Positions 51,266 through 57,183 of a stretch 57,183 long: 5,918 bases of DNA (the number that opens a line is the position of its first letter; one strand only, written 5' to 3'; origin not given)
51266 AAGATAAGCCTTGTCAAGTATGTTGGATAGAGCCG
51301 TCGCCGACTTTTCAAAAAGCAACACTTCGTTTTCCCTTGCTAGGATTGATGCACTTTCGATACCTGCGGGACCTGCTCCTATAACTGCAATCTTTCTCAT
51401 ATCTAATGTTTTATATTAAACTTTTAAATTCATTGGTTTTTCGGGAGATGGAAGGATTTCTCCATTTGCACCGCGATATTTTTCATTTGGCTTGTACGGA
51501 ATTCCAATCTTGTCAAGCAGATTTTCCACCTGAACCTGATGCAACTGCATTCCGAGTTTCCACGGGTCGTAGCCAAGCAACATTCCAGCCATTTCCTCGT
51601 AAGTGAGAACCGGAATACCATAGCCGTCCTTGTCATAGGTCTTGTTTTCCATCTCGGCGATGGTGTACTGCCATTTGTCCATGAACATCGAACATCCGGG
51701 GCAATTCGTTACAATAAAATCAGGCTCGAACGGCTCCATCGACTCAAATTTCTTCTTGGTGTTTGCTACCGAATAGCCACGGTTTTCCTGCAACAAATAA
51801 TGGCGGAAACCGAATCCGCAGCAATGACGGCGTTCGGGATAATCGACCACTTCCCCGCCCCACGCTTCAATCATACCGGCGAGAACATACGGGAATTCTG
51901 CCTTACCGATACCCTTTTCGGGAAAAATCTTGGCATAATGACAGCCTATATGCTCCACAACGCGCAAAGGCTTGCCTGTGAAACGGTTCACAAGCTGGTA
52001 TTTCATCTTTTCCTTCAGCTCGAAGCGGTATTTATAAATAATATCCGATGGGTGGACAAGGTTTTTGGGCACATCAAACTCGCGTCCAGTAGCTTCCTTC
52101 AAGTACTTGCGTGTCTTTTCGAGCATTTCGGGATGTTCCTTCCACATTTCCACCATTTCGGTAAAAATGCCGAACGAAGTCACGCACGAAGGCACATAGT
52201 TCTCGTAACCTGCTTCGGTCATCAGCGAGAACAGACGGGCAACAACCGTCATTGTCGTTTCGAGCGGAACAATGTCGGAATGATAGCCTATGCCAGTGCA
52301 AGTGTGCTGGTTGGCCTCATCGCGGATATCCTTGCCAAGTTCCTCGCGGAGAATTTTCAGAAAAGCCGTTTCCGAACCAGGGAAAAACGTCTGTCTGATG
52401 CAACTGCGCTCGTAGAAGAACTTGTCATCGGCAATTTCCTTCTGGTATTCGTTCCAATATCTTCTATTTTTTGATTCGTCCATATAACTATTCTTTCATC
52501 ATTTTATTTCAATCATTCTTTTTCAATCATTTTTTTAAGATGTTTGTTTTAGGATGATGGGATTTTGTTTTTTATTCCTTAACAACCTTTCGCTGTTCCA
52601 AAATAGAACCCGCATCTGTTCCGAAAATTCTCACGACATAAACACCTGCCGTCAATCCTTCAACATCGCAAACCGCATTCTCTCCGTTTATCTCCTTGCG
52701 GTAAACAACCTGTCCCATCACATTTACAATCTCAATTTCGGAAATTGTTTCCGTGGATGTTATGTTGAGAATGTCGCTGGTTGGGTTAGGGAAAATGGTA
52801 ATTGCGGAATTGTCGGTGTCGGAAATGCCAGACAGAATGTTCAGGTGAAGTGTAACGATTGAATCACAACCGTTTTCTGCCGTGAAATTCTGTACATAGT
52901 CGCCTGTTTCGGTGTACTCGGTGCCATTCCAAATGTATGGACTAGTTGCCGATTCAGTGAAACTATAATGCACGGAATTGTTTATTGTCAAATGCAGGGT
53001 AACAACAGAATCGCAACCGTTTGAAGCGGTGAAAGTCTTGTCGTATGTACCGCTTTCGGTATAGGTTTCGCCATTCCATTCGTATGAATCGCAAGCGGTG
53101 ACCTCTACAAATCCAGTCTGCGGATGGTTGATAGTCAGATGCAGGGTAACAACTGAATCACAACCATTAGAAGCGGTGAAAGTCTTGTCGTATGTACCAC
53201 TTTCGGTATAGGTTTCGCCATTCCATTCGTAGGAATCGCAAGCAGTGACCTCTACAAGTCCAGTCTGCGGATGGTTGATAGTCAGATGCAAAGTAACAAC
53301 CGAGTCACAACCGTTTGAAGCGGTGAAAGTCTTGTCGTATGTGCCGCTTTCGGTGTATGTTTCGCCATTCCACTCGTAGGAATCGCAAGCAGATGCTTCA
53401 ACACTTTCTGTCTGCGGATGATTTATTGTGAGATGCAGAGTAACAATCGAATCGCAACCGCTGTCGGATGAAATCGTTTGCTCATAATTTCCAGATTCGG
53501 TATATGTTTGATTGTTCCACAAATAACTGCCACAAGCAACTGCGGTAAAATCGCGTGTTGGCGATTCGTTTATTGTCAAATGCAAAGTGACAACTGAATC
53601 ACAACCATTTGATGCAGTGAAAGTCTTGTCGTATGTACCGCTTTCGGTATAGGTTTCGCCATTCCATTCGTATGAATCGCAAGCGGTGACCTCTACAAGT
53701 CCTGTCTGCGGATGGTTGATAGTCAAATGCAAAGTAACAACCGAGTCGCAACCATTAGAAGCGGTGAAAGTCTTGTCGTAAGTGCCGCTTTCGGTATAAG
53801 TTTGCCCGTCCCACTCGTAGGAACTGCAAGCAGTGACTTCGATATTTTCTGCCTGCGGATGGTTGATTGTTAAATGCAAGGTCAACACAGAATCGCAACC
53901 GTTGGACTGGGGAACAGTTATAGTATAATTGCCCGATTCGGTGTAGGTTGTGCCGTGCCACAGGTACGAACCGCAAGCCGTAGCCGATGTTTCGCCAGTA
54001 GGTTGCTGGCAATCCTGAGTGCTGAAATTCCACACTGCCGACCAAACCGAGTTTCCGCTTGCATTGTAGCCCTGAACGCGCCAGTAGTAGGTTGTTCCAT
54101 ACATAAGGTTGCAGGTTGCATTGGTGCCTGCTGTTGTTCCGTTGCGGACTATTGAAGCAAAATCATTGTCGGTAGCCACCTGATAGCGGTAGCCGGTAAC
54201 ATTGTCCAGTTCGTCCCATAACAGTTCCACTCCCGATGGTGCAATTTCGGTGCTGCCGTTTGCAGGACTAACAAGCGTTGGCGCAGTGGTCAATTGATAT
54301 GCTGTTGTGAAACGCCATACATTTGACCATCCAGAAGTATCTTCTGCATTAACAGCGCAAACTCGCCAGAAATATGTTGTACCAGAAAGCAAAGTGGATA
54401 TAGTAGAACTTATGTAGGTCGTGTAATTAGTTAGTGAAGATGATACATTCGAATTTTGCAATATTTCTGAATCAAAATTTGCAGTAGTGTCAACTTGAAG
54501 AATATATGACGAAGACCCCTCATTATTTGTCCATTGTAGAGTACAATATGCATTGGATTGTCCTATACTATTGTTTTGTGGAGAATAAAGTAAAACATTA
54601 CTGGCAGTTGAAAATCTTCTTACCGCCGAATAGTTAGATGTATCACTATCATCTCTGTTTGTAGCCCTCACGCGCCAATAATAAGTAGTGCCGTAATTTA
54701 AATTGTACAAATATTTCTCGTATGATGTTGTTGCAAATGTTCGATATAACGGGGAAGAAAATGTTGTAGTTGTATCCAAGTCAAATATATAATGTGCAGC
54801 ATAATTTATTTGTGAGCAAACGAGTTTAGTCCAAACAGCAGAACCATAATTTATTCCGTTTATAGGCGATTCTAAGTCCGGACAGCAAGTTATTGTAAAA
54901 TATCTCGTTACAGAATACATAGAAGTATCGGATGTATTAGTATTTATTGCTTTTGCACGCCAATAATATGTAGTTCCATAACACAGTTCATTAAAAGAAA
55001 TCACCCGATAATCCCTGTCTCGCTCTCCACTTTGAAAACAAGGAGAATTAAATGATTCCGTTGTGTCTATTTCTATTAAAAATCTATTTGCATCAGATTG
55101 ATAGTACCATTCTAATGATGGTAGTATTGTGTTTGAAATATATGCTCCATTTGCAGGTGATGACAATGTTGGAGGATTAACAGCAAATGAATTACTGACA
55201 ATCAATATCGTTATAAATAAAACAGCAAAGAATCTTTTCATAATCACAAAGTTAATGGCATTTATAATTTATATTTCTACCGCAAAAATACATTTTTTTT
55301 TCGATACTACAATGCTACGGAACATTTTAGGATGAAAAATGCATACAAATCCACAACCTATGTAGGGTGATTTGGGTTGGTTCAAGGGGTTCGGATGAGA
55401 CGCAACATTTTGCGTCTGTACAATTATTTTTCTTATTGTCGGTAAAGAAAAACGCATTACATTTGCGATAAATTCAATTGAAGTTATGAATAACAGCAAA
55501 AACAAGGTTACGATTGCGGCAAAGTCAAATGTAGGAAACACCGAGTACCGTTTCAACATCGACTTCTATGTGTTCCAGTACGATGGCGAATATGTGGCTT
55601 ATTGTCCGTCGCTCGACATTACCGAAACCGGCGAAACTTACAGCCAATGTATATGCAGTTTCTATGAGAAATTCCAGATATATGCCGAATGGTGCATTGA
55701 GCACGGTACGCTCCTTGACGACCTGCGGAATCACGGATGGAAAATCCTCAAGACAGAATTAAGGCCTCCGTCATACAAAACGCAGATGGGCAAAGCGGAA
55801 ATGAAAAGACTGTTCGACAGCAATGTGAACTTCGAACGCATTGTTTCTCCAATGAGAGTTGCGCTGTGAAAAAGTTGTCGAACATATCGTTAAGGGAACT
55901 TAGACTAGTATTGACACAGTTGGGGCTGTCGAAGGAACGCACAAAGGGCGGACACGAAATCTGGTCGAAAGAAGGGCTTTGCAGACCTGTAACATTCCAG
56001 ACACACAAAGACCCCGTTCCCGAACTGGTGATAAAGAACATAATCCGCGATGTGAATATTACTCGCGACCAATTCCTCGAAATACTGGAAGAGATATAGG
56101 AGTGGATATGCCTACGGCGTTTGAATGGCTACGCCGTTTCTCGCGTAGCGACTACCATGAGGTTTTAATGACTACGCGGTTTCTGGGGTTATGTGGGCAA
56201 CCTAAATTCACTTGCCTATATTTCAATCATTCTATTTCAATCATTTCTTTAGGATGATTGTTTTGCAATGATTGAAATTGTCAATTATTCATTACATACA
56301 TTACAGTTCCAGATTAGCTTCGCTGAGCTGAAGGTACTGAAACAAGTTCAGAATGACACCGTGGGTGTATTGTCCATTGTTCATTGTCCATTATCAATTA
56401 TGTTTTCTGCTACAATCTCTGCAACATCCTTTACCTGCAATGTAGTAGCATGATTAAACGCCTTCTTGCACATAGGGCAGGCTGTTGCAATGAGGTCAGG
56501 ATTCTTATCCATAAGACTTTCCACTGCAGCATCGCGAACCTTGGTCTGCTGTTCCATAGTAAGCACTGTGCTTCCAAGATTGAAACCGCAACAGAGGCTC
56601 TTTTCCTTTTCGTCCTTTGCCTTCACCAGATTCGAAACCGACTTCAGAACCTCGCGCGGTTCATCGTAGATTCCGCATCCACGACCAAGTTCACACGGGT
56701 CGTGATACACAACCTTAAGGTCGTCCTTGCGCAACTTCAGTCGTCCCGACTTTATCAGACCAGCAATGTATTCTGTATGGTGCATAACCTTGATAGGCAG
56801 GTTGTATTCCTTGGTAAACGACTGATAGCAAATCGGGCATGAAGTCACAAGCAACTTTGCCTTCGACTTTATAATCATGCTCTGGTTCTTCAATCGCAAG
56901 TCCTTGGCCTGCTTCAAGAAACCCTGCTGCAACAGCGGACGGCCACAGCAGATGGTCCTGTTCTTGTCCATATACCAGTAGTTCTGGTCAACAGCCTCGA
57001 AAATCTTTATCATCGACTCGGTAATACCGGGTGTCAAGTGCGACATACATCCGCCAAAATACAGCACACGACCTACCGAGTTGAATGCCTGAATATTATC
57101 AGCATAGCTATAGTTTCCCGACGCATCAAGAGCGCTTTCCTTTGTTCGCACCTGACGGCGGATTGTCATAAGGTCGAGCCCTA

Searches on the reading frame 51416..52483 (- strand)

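Call 8: search_protein_families(library=pfam, proteins=[window:51416-52483:-], max_evalue=0.001)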
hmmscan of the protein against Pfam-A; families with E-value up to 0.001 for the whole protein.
window:51416-52483:- (355 aa): 1 family
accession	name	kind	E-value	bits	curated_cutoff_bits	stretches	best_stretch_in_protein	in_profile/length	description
PF02754.22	CCG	-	7e-12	45.7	20.6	1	177-268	3-84/85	Cysteine-rich domain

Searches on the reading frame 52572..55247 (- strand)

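Call 9: search_protein_families(library=pfam, proteins=[window:52572-55247:-], max_evalue=0.001)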
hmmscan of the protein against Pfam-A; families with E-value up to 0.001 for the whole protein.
window:52572-55247:- (891 aa): 8 families
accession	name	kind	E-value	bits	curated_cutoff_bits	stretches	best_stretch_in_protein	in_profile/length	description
PF25788.1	Ig_Rha78A_N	-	5.5e-13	49.5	27.4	1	234-316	19-102/105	Rha78A-like, N-terminal immunoglobulin domain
PF18962.6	Por_Secre_tail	-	2e-12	47.6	27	1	818-876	1-64/75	Secretion system C-terminal sorting domain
PF07987.16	DUF1775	-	6.4e-11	43.3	25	0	680-744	9-70/146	Domain of unkown function (DUF1775)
PF00041.27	fn3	-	5e-07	30.3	25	0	333-405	9-80/84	Fibronectin type III domain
PF16656.11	Pur_ac_phosph_N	-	7.8e-07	30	30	1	235-315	15-93/93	Purple acid Phosphatase, N-terminal domain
PF01507.26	PAPS_reduct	-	1.9e-06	28.5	22.5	0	740-797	5-56/175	Phosphoadenosine phosphosulfate reductase domain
PF21885.1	TMEM181_GOLD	-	0.0003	21.2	27.5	0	735-764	62-91/111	TMEM181, GOLD domain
PF25337.1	C2_N_APX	-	0.00031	21.4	27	0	457-481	5-29/110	N-terminal C2 domain of anterior pharynx excess proteins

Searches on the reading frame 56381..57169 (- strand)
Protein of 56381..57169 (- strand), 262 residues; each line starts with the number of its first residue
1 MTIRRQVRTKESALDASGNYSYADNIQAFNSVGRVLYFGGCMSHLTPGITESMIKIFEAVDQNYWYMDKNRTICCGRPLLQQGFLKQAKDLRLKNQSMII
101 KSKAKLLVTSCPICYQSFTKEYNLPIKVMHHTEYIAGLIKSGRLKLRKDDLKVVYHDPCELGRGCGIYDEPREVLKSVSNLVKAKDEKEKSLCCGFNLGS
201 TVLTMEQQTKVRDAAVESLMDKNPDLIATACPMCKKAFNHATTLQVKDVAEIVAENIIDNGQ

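Call 9: search_protein_families(library=pfam, proteins=[window:56381-57169:-], max_evalue=0.001)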
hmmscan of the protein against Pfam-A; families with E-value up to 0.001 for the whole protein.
window:56381-57169:- (262 aa): 3 families
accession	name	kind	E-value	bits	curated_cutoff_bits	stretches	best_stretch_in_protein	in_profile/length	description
PF02754.22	CCG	-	5.9e-24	84.4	20.6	2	153-237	1-83/85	Cysteine-rich domain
PF15750.11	UBZ_FAAP20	-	7.6e-05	22.9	25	0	230-240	3-13/35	Ubiquitin-binding zinc-finger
PF00096.32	zf-C2H2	-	0.00049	20.9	25.2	0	231-245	3-17/23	Zinc finger, C2H2 type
